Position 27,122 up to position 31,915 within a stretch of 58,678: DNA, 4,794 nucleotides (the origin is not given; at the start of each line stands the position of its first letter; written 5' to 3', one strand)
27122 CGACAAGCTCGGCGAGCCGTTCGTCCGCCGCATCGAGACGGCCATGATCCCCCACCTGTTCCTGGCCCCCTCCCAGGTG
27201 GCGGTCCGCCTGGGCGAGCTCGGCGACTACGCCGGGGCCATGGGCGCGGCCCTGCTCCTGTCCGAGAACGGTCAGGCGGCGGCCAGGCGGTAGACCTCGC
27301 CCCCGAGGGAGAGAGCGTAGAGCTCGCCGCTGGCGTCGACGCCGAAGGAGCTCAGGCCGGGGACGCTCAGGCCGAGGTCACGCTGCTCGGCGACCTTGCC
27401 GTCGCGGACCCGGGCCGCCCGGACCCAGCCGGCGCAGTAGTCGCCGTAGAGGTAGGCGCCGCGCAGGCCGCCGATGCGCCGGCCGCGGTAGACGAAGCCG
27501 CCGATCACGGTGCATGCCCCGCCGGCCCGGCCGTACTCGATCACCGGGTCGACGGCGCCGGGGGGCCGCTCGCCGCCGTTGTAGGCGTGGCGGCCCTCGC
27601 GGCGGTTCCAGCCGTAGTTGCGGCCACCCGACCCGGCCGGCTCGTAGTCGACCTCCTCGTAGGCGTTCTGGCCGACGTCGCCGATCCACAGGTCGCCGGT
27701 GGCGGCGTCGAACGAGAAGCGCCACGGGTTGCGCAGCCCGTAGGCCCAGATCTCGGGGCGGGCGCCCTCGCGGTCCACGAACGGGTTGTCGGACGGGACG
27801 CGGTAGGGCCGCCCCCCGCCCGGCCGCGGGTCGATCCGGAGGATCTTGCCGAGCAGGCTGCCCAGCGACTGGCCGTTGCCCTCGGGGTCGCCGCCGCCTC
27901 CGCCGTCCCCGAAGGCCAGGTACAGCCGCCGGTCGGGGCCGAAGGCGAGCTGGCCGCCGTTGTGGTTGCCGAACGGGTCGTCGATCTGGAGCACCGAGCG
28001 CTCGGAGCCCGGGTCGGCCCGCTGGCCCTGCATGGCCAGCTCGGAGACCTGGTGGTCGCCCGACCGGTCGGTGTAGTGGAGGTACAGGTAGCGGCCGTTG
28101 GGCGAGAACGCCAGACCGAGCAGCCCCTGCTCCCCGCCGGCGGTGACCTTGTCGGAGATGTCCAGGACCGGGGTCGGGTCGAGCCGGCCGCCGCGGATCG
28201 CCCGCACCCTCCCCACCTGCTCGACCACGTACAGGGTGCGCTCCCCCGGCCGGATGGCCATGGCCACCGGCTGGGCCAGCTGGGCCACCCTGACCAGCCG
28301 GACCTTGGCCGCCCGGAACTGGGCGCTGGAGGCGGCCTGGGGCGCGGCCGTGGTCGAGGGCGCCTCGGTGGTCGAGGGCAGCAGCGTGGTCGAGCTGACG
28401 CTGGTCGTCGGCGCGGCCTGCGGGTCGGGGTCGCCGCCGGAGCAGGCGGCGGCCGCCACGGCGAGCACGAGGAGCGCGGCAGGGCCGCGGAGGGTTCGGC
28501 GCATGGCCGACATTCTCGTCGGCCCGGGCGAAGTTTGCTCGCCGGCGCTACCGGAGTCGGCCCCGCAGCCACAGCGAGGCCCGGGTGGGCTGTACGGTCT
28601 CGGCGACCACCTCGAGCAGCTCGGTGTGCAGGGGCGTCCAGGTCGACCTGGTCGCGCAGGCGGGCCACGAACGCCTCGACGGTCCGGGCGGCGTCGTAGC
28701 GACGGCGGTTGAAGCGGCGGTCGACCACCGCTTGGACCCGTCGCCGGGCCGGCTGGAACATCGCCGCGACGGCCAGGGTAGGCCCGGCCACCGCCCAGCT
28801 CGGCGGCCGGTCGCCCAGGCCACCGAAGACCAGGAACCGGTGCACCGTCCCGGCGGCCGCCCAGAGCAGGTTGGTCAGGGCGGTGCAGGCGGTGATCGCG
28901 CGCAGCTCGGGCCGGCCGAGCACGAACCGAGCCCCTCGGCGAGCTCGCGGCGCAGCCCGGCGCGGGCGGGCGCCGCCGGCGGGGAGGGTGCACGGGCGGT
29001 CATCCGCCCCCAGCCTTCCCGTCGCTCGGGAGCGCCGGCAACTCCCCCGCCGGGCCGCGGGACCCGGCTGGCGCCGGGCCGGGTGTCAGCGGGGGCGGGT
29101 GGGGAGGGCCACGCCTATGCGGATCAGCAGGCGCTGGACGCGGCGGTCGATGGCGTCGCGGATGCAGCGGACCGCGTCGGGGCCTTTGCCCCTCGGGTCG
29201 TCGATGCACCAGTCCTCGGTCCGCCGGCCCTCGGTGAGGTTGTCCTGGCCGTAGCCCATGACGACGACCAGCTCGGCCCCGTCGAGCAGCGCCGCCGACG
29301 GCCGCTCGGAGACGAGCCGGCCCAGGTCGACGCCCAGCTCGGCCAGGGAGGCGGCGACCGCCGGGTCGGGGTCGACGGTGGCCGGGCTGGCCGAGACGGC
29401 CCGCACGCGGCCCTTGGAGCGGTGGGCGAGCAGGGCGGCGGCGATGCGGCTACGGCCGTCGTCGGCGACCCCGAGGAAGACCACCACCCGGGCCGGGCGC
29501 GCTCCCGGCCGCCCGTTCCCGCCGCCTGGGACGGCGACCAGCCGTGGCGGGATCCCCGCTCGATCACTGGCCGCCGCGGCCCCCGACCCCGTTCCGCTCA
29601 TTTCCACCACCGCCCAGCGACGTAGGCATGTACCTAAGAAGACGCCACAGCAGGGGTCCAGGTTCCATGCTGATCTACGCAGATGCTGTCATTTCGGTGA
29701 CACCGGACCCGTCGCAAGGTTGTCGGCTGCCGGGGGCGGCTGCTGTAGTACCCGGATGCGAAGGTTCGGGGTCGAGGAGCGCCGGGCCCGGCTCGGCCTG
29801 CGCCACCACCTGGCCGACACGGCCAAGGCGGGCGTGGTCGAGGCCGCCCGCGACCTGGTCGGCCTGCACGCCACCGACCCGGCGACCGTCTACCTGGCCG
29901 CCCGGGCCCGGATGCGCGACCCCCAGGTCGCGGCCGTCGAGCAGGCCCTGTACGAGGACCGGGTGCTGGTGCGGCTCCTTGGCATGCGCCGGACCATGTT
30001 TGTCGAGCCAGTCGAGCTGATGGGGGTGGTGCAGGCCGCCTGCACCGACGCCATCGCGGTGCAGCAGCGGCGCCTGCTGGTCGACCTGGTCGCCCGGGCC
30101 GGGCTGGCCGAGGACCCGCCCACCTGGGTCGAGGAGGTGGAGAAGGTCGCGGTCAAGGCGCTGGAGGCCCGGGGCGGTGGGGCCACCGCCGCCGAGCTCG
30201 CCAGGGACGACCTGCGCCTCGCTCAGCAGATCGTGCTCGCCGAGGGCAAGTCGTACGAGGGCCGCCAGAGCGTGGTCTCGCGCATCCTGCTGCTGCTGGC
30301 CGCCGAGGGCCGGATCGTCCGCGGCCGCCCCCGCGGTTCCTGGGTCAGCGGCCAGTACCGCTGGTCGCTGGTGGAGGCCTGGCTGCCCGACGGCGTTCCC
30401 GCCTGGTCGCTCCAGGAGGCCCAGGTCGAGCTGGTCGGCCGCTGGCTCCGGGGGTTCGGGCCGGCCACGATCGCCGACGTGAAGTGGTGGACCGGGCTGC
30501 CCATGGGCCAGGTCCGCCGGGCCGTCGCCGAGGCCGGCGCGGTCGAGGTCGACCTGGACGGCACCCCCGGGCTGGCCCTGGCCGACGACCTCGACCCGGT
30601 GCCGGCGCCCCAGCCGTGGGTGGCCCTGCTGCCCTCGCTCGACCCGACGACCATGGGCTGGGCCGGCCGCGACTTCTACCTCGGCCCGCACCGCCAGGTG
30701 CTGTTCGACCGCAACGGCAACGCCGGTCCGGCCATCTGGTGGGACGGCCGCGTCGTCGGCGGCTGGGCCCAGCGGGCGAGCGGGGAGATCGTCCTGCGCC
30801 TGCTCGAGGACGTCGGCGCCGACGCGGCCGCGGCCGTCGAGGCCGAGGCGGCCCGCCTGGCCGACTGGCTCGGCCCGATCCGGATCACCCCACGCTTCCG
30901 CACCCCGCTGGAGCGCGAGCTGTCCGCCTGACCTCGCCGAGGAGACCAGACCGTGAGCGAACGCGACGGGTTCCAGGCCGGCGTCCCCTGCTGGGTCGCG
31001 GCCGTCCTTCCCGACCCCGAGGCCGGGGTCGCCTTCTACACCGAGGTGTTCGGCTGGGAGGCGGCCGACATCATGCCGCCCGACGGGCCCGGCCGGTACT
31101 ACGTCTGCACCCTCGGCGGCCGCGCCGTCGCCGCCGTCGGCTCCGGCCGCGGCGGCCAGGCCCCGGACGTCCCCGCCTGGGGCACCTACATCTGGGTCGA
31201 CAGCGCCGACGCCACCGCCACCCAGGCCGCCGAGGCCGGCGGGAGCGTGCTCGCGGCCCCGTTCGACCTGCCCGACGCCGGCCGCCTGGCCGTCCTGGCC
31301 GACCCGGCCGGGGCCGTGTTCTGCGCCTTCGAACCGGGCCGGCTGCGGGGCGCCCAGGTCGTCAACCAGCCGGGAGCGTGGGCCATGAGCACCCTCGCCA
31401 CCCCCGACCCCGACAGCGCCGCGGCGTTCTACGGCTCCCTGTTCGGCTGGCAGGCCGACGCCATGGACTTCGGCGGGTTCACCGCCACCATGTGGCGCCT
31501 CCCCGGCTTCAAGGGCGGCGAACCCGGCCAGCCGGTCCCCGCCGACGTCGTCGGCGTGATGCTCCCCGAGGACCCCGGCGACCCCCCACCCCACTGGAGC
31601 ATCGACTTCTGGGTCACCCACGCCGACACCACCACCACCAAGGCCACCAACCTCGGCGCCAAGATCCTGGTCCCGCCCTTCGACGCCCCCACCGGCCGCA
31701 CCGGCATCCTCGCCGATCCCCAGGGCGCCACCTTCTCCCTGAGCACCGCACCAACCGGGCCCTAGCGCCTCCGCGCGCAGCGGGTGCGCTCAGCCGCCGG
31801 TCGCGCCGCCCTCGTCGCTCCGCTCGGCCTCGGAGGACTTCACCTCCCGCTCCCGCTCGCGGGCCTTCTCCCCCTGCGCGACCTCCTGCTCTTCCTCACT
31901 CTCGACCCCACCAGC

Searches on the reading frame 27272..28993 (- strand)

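Call 93: search_protein_families(library=pfam, proteins=[window:27272-28993:-], max_evalue=0.00001)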
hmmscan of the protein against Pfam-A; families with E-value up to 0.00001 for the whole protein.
window:27272-28993:- (573 aa): 1 family
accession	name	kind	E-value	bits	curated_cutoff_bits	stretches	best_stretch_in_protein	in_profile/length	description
PF07995.17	GSDH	-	1.5e-38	133.4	25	1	239-539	1-299/332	Glucose / Sorbosone dehydrogenase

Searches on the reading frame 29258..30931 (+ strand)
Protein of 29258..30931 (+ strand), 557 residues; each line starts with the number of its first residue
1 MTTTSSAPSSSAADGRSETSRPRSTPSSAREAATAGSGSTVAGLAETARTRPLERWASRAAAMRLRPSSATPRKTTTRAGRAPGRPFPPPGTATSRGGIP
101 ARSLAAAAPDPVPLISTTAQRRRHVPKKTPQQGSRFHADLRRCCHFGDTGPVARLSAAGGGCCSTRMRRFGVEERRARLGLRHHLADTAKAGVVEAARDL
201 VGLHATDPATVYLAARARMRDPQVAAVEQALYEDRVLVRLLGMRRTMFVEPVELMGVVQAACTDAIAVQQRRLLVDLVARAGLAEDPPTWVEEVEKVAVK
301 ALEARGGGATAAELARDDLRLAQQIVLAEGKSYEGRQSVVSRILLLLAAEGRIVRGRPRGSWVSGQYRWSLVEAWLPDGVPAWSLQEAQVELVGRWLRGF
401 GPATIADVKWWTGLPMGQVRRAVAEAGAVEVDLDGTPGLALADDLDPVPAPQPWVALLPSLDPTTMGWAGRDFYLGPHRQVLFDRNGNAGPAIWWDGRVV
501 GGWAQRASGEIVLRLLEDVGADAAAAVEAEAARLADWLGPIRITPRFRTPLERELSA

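Call 44: search_protein_families(library=pfam, proteins=[window:29258-30931:+], max_evalue=0.001)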
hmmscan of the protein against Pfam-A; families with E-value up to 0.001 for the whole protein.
window:29258-30931:+ (557 aa): 1 family
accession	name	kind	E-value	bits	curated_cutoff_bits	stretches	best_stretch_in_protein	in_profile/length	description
PF06224.18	AlkZ-like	-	4.5e-65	220.9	25.9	1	198-537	2-329/329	DNA glycosylase AlkZ-like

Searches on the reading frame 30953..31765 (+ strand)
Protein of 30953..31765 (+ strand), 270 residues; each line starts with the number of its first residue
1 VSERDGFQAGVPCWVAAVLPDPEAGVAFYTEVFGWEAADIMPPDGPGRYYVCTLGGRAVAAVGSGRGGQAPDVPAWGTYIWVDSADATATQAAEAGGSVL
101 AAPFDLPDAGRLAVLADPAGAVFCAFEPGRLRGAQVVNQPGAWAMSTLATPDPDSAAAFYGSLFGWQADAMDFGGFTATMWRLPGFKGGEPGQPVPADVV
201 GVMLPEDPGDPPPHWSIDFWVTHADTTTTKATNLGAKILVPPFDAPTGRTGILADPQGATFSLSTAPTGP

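Call 44: search_protein_families(library=pfam, proteins=[window:30953-31765:+], max_evalue=0.001)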
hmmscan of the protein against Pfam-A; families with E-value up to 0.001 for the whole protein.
window:30953-31765:+ (270 aa): 3 families
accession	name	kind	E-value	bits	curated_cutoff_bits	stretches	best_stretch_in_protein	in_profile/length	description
PF18029.7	Glyoxalase_6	-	1.5e-19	71.1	23.6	2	147-263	3-105/106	Glyoxalase-like domain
PF00903.31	Glyoxalase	-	1.7e-16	61.1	20.6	2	15-123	5-119/121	Glyoxalase/Bleomycin resistance protein/Dioxygenase superfamily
PF22677.2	Ble-like_N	-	4.4e-08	33.2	24.5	0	19-39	9-29/41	Bleomycin resistance protein-like N-terminal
